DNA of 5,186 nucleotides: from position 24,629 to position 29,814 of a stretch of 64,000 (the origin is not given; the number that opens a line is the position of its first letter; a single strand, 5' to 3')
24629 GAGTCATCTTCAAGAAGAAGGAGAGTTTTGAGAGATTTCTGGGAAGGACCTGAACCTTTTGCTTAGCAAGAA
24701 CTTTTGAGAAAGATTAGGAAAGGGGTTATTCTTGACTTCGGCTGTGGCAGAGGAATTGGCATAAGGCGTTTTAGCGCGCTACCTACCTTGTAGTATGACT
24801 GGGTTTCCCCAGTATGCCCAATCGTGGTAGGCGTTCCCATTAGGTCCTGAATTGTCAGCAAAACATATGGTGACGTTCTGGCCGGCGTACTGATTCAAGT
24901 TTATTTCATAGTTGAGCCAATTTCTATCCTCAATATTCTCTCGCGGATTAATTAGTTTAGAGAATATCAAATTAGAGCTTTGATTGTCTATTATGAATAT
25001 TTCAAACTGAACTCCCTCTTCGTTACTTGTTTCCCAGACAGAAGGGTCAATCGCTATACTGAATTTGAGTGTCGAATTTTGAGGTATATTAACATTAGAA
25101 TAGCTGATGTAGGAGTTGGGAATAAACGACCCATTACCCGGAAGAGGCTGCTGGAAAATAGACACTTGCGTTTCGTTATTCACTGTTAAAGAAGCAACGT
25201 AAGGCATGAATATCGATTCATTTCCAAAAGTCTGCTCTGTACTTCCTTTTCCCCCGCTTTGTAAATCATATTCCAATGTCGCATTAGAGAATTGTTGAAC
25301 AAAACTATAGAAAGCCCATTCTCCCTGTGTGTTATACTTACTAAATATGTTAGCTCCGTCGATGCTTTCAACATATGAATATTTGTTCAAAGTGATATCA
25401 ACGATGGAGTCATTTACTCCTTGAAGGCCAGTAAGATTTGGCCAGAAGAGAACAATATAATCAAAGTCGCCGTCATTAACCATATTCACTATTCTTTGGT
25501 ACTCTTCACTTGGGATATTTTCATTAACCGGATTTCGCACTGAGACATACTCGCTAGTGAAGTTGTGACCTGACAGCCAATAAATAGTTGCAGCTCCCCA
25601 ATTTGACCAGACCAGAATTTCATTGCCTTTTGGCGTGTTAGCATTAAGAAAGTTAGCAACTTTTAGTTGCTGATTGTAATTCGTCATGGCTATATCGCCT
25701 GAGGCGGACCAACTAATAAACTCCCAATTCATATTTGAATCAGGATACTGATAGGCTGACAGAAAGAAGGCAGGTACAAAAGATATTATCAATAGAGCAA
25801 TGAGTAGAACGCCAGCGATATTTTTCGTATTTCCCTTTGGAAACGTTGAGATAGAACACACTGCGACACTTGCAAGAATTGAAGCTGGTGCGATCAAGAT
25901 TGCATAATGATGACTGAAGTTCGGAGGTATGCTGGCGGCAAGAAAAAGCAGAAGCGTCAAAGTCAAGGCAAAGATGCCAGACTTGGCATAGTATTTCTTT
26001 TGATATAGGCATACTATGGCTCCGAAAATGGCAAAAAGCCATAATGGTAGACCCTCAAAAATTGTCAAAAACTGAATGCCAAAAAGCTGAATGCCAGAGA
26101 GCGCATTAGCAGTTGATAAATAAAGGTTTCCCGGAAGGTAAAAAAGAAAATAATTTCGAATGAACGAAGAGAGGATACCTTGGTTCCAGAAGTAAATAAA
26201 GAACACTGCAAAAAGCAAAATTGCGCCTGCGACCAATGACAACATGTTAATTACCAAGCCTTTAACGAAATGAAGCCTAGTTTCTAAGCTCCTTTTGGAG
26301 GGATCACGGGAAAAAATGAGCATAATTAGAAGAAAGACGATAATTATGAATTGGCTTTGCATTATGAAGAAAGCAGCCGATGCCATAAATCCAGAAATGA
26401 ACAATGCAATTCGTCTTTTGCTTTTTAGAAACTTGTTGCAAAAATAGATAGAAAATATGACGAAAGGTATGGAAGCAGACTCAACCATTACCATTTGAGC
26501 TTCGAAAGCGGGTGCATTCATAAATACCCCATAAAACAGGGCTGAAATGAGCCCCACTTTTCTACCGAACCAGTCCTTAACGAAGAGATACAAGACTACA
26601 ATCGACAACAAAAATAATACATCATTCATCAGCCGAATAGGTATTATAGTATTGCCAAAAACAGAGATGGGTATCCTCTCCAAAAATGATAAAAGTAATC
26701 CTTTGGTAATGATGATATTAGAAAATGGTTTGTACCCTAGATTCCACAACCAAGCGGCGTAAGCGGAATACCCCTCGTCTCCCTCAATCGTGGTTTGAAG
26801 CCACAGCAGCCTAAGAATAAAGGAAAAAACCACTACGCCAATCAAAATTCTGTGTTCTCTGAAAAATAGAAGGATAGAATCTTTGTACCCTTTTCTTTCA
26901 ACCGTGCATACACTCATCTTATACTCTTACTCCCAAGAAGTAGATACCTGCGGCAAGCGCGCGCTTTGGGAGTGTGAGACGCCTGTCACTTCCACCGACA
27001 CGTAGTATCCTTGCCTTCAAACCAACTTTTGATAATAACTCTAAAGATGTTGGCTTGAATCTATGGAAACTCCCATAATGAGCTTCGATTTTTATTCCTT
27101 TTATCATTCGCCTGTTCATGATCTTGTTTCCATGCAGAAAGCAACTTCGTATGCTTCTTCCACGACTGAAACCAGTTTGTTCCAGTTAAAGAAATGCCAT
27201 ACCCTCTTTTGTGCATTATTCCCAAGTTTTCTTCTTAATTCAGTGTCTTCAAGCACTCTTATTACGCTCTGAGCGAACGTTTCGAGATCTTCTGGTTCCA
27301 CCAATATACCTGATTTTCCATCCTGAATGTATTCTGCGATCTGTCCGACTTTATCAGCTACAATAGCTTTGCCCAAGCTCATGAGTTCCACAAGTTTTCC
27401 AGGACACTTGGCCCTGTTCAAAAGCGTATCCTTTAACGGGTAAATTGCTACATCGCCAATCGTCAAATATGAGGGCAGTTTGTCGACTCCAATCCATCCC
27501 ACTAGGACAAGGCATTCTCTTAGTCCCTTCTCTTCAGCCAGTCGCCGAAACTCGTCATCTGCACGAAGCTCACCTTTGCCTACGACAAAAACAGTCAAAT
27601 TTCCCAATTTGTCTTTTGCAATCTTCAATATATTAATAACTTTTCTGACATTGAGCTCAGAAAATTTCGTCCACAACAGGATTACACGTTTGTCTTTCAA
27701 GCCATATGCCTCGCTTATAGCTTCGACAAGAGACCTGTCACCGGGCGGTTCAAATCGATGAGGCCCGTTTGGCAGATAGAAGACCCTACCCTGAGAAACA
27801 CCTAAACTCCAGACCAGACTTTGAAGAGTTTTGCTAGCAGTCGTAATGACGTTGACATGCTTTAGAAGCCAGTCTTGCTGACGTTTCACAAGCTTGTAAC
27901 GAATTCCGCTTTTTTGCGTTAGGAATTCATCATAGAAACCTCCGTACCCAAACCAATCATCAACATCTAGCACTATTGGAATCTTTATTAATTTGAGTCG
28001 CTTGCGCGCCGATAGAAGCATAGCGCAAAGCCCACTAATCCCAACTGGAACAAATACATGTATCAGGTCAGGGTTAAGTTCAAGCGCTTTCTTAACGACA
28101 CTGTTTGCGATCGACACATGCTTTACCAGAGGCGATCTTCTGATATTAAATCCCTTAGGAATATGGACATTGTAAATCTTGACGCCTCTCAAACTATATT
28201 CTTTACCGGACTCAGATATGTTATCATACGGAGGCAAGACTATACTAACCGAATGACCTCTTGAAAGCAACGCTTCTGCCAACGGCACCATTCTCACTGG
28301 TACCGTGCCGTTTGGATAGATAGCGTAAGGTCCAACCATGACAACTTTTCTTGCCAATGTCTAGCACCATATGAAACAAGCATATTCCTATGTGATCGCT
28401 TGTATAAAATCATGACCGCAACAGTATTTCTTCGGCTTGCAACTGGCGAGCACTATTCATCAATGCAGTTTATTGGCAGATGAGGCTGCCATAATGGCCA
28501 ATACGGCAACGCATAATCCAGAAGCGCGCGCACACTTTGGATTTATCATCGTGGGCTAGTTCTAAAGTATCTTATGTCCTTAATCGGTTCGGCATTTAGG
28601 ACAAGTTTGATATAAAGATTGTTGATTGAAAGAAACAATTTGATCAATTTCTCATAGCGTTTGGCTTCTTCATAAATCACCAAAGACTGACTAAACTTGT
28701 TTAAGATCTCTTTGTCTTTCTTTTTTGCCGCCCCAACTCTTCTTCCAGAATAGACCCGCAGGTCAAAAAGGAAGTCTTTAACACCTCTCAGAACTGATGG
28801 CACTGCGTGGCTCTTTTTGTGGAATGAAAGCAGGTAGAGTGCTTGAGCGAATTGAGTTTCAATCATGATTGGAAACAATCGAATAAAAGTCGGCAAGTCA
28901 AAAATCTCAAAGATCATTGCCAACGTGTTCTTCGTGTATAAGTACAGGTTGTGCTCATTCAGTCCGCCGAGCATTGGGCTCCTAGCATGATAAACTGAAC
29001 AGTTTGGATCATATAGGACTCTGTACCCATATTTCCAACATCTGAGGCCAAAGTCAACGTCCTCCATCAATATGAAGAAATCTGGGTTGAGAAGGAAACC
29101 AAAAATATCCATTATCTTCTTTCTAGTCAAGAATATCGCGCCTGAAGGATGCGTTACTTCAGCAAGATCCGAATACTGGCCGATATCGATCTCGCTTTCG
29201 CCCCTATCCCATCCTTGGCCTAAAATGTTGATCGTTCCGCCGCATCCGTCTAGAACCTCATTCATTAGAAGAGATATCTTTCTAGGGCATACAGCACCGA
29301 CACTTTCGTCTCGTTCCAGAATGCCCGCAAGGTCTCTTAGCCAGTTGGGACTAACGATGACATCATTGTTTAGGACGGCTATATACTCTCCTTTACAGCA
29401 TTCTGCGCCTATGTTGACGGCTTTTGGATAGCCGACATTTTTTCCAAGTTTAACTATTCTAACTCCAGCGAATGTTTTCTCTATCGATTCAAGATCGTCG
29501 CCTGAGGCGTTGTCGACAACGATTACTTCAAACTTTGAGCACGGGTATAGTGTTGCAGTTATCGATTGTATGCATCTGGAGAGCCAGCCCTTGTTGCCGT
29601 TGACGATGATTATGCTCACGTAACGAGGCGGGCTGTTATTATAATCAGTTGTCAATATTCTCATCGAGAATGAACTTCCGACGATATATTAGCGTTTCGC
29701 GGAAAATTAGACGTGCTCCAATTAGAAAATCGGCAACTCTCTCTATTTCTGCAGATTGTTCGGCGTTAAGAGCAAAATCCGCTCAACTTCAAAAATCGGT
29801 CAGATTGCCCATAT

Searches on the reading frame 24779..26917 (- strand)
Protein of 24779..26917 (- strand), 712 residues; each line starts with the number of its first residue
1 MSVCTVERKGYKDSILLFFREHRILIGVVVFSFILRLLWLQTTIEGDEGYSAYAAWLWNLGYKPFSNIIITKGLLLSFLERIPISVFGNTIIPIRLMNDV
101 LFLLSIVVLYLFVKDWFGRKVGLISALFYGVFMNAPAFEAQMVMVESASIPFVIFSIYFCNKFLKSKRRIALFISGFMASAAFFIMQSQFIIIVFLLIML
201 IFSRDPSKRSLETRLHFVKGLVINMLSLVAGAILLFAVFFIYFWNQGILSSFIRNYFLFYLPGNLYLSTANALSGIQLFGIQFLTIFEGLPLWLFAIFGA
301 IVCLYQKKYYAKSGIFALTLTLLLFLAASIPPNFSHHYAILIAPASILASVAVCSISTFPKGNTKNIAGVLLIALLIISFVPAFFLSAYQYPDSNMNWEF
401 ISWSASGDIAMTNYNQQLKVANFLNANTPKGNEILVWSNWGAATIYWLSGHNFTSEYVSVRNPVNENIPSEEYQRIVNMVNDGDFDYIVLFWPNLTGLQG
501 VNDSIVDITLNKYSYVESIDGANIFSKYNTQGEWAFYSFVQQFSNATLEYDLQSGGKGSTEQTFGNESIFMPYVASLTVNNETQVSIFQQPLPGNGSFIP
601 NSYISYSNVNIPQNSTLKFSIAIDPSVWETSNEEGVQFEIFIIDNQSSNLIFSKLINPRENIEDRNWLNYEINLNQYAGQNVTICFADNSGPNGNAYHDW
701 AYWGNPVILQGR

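Call 10: search_protein_families(library=ncbifam, proteins=[window:24779-26917:-], max_evalue=0.00001)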
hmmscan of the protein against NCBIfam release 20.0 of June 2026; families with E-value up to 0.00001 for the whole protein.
window:24779-26917:- (712 aa): 0 families

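Call 80: search_protein_families(library=pfam, proteins=[window:24779-26917:-], max_evalue=0.00001)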
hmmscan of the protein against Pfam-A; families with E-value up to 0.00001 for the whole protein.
window:24779-26917:- (712 aa): 1 family
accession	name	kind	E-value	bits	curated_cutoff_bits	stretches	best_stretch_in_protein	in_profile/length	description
PF13231.12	PMT_2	-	9.8e-15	55.6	26.1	1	74-226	4-152/160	Dolichyl-phosphate-mannose-protein mannosyltransferase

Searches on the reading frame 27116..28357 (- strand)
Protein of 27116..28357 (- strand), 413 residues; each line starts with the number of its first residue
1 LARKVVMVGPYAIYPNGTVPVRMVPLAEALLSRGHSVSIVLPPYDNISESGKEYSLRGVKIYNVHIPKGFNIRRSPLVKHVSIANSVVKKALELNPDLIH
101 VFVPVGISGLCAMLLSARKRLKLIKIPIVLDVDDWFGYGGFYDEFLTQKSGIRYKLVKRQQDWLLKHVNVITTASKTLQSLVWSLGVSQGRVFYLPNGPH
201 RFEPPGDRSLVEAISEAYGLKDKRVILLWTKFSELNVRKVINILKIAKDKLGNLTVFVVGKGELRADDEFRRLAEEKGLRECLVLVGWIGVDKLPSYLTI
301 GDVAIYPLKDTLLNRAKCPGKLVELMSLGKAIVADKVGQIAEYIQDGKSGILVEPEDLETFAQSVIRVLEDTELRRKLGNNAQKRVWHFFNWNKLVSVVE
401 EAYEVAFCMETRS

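Call 80: search_protein_families(library=pfam, proteins=[window:27116-28357:-], max_evalue=0.00001)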
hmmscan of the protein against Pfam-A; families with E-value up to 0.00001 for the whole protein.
window:27116-28357:- (413 aa): 4 families
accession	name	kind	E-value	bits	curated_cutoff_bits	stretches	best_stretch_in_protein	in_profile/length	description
PF00534.26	Glycos_transf_1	-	1.2e-21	77.5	26.4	1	222-385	14-172/172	Glycosyl transferases group 1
PF13692.12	Glyco_trans_1_4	-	1.4e-21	77.7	27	1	241-371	21-142/142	Glycosyl transferases group 1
PF13579.12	Glyco_trans_4_4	-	9.3e-14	52.5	29.7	1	20-198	4-158/158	Glycosyl transferase 4-like domain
PF13439.12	Glyco_transf_4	-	5.5e-12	46.5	28.5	1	26-198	11-165/170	Glycosyltransferase Family 4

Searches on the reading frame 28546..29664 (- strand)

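Call 80: search_protein_families(library=pfam, proteins=[window:28546-29664:-], max_evalue=0.00001)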
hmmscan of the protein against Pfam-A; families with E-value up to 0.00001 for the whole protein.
window:28546-29664:- (372 aa): 3 families
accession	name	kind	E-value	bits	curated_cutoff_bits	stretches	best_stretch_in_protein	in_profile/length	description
PF00535.33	Glycos_transf_2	-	7.7e-23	81.7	23.3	1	17-129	1-116/168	Glycosyl transferase family 2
PF13641.12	Glyco_tranf_2_3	-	2.7e-14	54.2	27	1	13-229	1-214/230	Glycosyltransferase like family 2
PF13632.12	Glyco_trans_2_3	-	8.3e-06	26.2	27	0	94-221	1-118/198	Glycosyl transferase family group 2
